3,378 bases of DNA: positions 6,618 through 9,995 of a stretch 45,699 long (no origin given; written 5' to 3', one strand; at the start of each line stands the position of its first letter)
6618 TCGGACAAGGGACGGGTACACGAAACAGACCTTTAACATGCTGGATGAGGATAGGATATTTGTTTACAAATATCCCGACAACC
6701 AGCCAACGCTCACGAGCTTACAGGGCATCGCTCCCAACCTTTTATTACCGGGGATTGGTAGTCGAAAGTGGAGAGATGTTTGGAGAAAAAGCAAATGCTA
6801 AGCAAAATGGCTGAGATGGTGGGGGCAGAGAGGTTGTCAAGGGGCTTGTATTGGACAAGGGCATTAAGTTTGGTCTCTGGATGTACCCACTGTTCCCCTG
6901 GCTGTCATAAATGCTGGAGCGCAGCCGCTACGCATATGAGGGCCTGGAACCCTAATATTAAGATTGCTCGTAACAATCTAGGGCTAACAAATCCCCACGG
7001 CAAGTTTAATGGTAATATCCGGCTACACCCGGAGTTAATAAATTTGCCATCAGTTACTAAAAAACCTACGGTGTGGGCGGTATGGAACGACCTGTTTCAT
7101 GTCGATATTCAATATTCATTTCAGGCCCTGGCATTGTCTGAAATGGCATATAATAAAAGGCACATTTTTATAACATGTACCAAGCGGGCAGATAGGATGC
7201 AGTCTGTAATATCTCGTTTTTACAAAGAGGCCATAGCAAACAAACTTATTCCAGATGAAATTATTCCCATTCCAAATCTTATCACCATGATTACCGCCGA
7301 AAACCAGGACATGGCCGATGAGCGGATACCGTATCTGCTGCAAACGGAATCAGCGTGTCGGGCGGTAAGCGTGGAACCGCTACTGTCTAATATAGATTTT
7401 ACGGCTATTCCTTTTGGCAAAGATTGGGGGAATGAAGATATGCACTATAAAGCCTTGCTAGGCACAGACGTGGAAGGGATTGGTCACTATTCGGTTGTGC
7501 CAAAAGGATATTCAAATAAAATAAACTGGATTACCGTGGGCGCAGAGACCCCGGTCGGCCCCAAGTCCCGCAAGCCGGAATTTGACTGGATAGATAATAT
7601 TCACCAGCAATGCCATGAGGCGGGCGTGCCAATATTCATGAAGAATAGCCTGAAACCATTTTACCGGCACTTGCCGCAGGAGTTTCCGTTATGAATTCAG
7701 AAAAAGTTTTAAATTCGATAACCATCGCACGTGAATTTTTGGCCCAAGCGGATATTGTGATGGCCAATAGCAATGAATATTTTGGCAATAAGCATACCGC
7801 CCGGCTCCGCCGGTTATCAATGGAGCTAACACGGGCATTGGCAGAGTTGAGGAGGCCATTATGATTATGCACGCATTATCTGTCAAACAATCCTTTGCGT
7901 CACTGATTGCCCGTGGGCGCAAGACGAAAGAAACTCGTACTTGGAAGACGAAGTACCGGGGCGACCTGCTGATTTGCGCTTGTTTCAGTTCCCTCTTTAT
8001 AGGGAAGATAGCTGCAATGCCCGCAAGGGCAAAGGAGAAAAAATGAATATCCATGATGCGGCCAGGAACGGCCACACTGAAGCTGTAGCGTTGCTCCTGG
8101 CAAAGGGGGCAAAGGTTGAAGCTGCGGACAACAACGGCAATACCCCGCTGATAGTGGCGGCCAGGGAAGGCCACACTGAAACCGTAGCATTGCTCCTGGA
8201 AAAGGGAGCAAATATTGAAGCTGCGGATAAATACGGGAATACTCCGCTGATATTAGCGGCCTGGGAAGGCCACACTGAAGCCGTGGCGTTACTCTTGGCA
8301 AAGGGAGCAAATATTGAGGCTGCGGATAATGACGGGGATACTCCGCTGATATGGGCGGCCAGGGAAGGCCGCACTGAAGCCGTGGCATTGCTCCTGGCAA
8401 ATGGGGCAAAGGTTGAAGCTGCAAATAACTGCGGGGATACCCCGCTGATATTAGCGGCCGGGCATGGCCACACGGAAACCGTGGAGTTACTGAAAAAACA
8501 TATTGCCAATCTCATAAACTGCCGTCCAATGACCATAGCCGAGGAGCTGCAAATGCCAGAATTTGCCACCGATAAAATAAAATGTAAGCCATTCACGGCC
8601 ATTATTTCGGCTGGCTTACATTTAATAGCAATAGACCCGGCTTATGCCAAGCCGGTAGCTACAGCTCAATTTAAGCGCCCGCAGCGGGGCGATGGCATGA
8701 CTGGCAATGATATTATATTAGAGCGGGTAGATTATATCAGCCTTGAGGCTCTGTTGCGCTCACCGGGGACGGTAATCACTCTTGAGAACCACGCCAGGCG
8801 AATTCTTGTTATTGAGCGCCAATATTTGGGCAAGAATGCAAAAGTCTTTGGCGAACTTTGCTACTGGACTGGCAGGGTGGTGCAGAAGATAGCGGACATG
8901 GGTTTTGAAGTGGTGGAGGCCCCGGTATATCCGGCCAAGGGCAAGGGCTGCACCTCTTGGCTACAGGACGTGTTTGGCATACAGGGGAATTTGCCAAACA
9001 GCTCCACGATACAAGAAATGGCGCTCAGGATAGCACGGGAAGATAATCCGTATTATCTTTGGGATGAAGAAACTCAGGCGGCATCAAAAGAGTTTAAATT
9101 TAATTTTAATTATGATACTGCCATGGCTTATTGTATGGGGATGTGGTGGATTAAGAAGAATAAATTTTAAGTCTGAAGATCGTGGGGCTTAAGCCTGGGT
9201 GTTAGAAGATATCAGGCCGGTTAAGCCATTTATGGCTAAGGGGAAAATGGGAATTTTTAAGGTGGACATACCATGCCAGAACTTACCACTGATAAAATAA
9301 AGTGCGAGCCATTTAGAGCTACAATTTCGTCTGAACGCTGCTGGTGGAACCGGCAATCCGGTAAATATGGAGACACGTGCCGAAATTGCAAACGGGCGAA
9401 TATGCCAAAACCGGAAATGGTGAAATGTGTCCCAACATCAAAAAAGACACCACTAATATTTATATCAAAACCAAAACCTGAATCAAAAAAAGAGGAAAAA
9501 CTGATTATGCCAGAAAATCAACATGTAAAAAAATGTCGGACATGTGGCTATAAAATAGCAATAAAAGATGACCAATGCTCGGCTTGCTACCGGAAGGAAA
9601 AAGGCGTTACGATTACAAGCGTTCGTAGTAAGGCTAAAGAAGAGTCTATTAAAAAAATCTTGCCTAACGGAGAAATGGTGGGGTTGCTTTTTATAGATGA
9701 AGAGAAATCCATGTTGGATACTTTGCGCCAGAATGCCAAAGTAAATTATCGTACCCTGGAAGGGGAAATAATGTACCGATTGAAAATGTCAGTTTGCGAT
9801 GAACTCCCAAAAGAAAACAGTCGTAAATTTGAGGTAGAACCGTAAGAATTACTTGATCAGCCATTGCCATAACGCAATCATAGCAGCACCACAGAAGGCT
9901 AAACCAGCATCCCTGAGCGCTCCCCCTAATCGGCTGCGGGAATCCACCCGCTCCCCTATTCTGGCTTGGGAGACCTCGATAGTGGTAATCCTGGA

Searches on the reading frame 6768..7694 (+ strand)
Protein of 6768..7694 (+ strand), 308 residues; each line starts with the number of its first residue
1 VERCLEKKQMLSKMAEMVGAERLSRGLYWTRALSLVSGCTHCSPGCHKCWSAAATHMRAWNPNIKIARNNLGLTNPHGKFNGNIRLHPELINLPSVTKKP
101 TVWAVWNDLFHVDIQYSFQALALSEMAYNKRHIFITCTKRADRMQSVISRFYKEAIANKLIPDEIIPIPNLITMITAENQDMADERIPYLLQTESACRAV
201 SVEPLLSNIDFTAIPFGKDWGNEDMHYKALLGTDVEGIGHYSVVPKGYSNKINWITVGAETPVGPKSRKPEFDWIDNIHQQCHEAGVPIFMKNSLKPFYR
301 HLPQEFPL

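Call 45: find_related_loci(query=window:6768-7694:+, collection=viral_contigs, flank=5000)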
Query window:6768-7694:+ (308 aa) in viral_contigs; peptide patterns used: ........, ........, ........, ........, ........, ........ (x = any residue, [..] = any of these).
23 stretches matched a pattern; 22 encode a relative of the query (tblastn E <= 1e-3); 22 distinct loci.
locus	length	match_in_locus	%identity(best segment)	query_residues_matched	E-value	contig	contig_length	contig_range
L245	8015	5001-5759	40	21-293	1e-57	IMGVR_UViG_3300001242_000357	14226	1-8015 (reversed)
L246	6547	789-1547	40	21-293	1e-57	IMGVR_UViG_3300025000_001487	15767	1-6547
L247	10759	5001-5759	40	21-293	1e-57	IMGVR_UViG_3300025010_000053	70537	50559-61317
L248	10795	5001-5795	40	17-293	2e-57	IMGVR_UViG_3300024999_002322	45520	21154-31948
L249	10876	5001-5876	39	22-302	4e-55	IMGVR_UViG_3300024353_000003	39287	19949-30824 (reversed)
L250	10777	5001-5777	41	14-293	2e-59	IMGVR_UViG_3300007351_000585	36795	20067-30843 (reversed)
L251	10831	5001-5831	42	17-293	4e-64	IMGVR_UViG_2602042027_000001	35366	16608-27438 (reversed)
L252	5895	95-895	33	4-293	1e-50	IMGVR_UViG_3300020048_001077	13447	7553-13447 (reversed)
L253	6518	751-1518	34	18-293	1e-50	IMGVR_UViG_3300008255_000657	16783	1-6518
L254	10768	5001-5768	34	18-293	1e-50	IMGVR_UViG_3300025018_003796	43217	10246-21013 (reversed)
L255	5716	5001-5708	38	5-261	2e-49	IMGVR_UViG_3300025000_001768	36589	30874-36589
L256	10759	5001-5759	33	20-293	1e-45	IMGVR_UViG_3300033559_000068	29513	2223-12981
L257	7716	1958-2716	33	20-293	1e-45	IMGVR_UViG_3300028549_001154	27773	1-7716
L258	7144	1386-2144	33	20-293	1e-45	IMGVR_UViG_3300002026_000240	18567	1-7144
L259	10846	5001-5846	33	21-293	9e-42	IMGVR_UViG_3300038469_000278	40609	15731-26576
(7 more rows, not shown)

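Call 62: find_encoding_contigs(protein=window:6768-7694:+, flank=6000, max_places=6)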
Protein window:6768-7694:+ (308 aa): no gene with exactly this product is on record in the collection.

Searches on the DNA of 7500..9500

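Call 9: search_rna_families(source=window, start=7500, end=9500, threshold=evalue, max_evalue=5, show_alignments=2)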
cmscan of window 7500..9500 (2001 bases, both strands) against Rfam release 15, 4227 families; matches with E-value up to 5: 8.
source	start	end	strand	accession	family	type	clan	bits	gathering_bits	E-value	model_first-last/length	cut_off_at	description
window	7982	8018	+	RF01344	CRISPR-DR34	Gene; CRISPR;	-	22.3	35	0.26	1-36/36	no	CRISPR RNA direct repeat element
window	8184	8221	-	RF01366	CRISPR-DR53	Gene; CRISPR;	-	21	45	0.82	1-37/37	no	CRISPR RNA direct repeat element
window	7982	8018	-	RF01342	CRISPR-DR32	Gene; CRISPR;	-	21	48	1.5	1-37/37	no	CRISPR RNA direct repeat element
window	8577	8626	-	RF03278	mir-980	Gene; miRNA;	-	20.7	47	0.22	1-80/80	no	mir-980 microRNA precursor family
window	8344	8456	+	RF00162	SAM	Cis-reg; riboswitch;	CL00012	19.2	44.4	0.48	1-108/108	no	SAM riboswitch aptamer (S box leader)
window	7993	8037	+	RF03156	L31-Firmicutes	Cis-reg; leader;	CL00118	17.4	33.3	1.5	1-32/32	no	L31-Firmicutes ribosomal protein leader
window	7982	8018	-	RF01323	CRISPR-DR10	Gene; CRISPR;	-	15.8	39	4.5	1-37/37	no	CRISPR RNA direct repeat element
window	7990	8083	-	RF02166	PVT1_3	Gene; lncRNA;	-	14.6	45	0.79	1-95/95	no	Pvt1 oncogene conserved region 3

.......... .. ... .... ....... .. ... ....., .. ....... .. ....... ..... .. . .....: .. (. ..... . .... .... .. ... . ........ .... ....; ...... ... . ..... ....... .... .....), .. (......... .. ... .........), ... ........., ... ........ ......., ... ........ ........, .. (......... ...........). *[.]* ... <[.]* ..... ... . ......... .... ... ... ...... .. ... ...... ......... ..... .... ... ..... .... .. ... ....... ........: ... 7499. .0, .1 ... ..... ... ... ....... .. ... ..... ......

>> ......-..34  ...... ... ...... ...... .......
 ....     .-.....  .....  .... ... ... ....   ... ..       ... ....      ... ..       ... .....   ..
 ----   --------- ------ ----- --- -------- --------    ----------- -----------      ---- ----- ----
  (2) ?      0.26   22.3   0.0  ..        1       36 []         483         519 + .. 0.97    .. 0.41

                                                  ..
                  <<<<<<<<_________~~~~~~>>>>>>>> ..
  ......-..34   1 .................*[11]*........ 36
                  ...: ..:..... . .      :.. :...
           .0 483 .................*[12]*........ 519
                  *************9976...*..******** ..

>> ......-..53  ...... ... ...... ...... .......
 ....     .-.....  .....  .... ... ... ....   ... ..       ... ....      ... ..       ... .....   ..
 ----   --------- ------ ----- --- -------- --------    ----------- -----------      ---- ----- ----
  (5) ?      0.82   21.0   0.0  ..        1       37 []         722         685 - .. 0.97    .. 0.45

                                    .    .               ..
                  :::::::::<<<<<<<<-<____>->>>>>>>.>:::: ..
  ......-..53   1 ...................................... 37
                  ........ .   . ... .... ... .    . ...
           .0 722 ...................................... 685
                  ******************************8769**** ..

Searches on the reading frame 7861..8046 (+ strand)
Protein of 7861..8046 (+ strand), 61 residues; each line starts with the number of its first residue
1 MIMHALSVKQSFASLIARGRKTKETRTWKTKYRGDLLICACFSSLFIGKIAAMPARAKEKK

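Call 13: search_protein_families(library=pfam, proteins=[window:7861-8046:+], max_evalue=0.01)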
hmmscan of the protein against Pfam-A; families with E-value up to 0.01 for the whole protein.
window:7861-8046:+ (61 aa): 1 family
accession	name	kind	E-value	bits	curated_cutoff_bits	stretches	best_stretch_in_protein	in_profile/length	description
PF04266.20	ASCH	-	1.4e-06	29.4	21.2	1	6-48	1-46/103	ASCH domain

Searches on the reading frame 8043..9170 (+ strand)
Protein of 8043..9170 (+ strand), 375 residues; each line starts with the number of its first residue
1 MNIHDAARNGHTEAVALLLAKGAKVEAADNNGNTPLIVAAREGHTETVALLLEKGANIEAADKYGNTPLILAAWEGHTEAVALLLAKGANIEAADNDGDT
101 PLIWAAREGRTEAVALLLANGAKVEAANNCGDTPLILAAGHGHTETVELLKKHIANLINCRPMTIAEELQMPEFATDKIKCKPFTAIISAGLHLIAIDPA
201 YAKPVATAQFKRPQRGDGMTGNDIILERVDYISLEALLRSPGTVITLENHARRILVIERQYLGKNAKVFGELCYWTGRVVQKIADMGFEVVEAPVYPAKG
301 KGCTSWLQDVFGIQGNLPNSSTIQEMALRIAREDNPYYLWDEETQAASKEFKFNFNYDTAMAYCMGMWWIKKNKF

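Call 13: search_protein_families(library=pfam, proteins=[window:8043-9170:+], max_evalue=0.01)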
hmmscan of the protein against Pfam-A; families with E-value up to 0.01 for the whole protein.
window:8043-9170:+ (375 aa): 6 families
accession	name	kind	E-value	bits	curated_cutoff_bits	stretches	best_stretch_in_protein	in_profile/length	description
PF12796.13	Ank_2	-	5.6e-52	174.7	27.3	4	3-95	1-90/90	Ankyrin repeats (3 copies)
PF13637.12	Ank_4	-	2.4e-39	132.9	22.7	4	37-85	2-50/50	Ankyrin repeats (many copies)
PF00023.36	Ank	-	1.8e-38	128.8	21.1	5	31-63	1-33/33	Ankyrin repeat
PF13857.12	Ank_5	-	2e-24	85.8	27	4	51-103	1-54/56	Ankyrin repeats (many copies)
PF13606.12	Ank_3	-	8e-23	78.2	22.3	2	31-59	1-29/30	Ankyrin repeat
PF24521.3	Ank_KRIT1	-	1.6e-13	51.1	80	3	33-89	19-70/149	KRIT1 ankyrin-repeats domain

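Call 19: find_encoding_contigs(protein=window:8043-9170:+, flank=10000, max_places=10)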
Protein window:8043-9170:+ (375 aa): 1 contig read that carries it; 1 place shown.
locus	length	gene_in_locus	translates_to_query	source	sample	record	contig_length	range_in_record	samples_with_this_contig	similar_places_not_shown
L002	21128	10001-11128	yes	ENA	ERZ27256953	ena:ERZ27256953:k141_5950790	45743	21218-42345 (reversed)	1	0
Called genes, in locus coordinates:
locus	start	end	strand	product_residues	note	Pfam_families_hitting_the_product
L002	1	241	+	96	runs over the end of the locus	-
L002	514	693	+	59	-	-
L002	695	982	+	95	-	-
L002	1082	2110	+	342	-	-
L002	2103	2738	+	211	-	-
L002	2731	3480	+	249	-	-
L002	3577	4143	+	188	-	-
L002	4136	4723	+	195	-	-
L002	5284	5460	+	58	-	PF13560:HTH_31 (weak), PF01381:HTH_3, PF12844:HTH_19 (weak)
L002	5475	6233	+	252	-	-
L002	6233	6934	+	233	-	-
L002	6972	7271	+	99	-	-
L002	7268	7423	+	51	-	-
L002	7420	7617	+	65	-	-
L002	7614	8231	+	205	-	PF09414:RNA_ligase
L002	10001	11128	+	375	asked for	PF12796:Ank_2, PF13637:Ank_4, PF13857:Ank_5, PF00023:Ank, PF13637:Ank_4, PF12796:Ank_2, PF13857:Ank_5, PF00023:Ank, +7 more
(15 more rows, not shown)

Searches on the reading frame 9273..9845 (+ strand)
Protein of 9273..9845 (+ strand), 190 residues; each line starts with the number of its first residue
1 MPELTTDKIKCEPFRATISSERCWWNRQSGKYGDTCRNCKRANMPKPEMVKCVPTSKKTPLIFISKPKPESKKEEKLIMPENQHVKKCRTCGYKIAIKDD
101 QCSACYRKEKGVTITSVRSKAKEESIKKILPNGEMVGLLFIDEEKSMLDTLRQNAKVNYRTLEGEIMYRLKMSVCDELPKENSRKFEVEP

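Call 13: search_protein_families(library=pfam, proteins=[window:9273-9845:+], max_evalue=0.01)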
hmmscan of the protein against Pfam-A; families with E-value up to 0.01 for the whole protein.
window:9273-9845:+ (190 aa): 0 families

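Call 63: find_encoding_contigs(protein=window:9273-9845:+, flank=6000, max_places=6)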
Protein window:9273-9845:+ (190 aa): 2 contigs read that carry it; 1 place shown.
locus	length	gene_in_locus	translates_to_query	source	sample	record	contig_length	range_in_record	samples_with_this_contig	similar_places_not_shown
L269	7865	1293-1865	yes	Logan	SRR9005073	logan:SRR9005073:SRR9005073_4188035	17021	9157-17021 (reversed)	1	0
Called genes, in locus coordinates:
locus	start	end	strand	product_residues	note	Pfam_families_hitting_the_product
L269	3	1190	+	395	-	?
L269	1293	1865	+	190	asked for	-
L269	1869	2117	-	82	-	-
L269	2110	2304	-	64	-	-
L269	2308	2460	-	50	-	-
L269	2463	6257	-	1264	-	-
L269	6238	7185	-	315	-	-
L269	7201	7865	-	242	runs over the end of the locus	-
